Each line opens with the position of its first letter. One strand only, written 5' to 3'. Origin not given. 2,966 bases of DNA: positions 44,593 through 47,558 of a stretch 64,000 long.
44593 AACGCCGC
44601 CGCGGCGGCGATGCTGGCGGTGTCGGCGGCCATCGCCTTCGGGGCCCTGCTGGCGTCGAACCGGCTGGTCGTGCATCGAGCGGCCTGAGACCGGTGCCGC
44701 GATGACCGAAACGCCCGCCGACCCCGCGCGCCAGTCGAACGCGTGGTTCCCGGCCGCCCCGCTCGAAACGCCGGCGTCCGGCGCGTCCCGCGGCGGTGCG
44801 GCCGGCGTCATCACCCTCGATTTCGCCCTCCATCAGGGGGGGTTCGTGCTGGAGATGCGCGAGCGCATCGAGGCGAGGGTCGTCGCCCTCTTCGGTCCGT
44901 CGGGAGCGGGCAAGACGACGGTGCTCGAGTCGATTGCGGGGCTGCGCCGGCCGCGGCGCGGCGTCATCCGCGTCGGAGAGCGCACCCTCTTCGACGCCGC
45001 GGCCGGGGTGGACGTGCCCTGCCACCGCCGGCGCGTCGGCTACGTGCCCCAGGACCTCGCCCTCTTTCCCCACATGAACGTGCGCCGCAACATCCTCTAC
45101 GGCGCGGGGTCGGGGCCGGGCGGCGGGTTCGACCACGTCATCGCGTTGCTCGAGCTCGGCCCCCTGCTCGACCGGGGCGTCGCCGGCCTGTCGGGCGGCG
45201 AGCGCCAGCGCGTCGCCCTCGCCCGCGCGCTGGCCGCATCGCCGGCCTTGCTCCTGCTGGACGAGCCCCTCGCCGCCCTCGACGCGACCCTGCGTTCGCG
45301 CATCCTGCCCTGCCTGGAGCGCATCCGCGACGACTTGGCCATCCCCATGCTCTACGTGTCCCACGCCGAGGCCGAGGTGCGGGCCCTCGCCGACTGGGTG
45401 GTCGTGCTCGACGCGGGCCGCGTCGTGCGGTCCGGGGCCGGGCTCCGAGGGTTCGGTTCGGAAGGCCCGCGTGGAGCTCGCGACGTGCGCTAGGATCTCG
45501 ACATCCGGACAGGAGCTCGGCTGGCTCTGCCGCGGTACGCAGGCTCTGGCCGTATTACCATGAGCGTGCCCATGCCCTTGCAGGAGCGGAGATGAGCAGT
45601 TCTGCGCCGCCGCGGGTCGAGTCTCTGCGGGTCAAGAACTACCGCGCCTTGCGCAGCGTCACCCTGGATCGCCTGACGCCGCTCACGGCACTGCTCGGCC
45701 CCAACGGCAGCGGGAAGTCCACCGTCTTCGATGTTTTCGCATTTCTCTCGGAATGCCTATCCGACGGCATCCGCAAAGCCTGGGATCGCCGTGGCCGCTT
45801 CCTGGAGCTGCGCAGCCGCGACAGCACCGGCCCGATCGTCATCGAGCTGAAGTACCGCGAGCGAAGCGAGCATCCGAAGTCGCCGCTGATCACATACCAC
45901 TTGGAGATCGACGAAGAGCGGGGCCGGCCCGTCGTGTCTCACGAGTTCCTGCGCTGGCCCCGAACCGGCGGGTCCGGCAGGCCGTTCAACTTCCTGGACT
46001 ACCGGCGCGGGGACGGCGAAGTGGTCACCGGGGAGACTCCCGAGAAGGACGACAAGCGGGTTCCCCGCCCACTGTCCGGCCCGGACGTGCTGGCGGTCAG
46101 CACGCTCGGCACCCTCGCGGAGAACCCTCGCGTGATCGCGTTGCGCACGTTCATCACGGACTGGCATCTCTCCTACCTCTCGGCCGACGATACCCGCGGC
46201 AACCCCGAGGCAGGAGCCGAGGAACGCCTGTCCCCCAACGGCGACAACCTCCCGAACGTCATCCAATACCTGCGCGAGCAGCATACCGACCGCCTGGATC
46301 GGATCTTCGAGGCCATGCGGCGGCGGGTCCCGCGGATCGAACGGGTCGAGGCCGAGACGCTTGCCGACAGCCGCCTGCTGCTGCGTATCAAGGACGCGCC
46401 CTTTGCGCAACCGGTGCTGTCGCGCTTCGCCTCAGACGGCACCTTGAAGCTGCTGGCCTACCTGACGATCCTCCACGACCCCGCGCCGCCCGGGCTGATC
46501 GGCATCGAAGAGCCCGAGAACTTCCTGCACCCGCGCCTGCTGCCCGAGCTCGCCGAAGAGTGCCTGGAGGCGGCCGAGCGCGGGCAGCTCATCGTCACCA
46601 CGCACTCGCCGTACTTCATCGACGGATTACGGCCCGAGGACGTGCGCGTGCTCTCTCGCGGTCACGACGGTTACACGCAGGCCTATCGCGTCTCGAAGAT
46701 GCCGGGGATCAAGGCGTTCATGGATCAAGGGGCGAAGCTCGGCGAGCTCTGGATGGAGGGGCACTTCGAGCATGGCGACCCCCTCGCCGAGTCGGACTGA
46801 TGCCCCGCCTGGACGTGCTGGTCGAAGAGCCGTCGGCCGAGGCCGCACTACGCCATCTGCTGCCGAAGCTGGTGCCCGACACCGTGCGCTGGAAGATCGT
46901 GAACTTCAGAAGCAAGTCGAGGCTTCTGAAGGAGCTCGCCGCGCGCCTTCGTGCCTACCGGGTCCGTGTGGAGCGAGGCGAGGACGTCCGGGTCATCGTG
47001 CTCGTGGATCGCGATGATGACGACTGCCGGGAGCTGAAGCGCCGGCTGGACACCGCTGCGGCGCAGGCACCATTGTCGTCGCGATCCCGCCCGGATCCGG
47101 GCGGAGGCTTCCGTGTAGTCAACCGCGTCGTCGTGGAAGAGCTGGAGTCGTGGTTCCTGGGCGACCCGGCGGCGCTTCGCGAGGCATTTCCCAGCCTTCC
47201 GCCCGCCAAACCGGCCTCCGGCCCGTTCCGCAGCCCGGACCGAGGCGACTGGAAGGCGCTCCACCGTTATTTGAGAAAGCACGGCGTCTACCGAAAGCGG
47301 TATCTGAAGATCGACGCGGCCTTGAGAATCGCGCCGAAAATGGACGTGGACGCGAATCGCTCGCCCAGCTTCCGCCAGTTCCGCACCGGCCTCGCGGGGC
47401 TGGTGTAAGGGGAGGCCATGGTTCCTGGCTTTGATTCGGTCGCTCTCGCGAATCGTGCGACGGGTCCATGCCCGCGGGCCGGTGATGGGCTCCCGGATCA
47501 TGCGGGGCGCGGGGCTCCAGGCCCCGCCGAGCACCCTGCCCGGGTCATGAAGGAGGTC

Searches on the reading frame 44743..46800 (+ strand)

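Call 56: search_protein_families(library=pfam, proteins=[window:44743-46800:+], max_evalue=0.0001)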
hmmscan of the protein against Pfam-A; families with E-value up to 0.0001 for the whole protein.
window:44743-46800:+ (685 aa): 4 families
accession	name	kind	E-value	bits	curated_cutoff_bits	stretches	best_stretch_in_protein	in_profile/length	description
PF13304.12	AAA_21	-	2.6e-34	120.1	27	2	517-627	193-304/304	AAA domain, putative AbiEii toxin, Type IV TA system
PF13175.12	AAA_15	-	4e-18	66.6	32.1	2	581-626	327-374/374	AAA ATPase domain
PF13476.12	AAA_23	-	1.1e-06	29.9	27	1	294-334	1-41/201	AAA domain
PF02463.25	SMC_N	-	3.8e-06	26.9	40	1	292-335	2-47/220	RecF/RecN/SMC N terminal domain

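Call 58: search_protein_families(library=padloc, proteins=[window:44743-46800:+], max_evalue=0.001)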
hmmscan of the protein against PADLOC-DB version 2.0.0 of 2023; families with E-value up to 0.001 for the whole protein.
window:44743-46800:+ (685 aa): 111 families (the best 25 are shown)
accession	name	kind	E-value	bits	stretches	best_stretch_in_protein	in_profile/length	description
PDLC04182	HEC-01A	-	9.3e-157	520.1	1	290-679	2-404/406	-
PDLC04144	HEC-01B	-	2e-113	377.5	1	291-680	2-394/395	-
PDLC04178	HEC-01A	-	1.7e-51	173.5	1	284-673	1-378/399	-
PDLC04183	HEC-01A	-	1.3e-47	160.7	1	291-674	4-397/402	-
PDLC04177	HEC-01A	-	1.8e-37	127.3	1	310-674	24-387/393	-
PDLC04184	HEC-01A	-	4.8e-37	126.1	2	442-633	190-398/464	-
PDLC04175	HEC-01A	-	5.6e-37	125.6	2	489-673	173-356/363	-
PDLC04176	HEC-01A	-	5e-35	119.6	1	292-680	3-370/371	-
PDLC02980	AriA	-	1.4e-33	115.2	2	517-627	218-304/304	-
PDLC04180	HEC-01A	-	5.5e-33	112.7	1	293-668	4-364/382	-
PDLC04179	HEC-01A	-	2.4e-30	104.1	2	488-674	265-450/459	-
PDLC02335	AbiLi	-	7.4e-25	85.7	1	294-675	52-281/326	AbiLi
PDLC04135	mad3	-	2.3e-24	84.7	1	291-673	1-372/374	mads_3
PDLC04389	PDC-M07A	-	5.5e-22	76.4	2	493-677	219-425/443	-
PDLC02979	AriA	-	1.7e-21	75.5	2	580-626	325-373/373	-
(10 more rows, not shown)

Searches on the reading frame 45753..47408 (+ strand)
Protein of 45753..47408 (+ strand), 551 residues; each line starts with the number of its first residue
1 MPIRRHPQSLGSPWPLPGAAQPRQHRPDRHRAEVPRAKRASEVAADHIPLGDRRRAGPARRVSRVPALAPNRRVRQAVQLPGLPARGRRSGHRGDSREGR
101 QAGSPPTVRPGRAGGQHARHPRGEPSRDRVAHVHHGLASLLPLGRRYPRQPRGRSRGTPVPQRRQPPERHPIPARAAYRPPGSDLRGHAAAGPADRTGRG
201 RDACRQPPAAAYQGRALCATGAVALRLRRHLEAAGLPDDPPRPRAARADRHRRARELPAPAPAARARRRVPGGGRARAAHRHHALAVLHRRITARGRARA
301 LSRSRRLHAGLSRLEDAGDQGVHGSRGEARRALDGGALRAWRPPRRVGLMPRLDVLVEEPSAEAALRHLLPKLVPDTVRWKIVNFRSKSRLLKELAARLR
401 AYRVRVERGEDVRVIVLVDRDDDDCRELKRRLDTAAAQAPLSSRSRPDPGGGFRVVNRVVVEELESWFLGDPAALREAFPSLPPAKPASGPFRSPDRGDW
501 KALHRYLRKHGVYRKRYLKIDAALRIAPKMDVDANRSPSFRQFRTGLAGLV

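Call 56: search_protein_families(library=pfam, proteins=[window:45753-47408:+], max_evalue=0.0001)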
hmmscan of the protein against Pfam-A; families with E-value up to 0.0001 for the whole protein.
window:45753-47408:+ (551 aa): 1 family
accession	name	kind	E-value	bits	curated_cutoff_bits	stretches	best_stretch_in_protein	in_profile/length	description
PF14103.11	DUF4276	-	4e-26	92.9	30.2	1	357-547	1-191/192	Domain of unknown function (DUF4276)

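Call 58: search_protein_families(library=padloc, proteins=[window:45753-47408:+], max_evalue=0.001)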
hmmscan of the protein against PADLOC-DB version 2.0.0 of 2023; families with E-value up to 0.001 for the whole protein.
window:45753-47408:+ (551 aa): 9 families
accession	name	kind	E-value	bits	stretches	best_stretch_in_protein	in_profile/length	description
PDLC04202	HEC-01B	-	3.7e-64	214.5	1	352-550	2-200/204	-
PDLC04205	HEC-01B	-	3.6e-26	90.2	1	353-548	3-210/213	-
PDLC04143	HEC-01A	-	3e-25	87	1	350-548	1-181/190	-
PDLC04206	HEC-01B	-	8.8e-24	82.5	1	353-547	3-212/219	-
PDLC04196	HEC-01B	-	7.8e-08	30.5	1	353-545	4-186/197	-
PDLC04194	HEC-01B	-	7.8e-06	23.8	1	353-477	6-110/204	-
PDLC04203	HEC-01B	-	2e-05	22.8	1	386-486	50-139/176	-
PDLC04200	HEC-01B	-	4.2e-05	21.4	1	402-549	65-204/218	-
PDLC04204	HEC-01B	-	0.00062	17.8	0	389-481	57-139/174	-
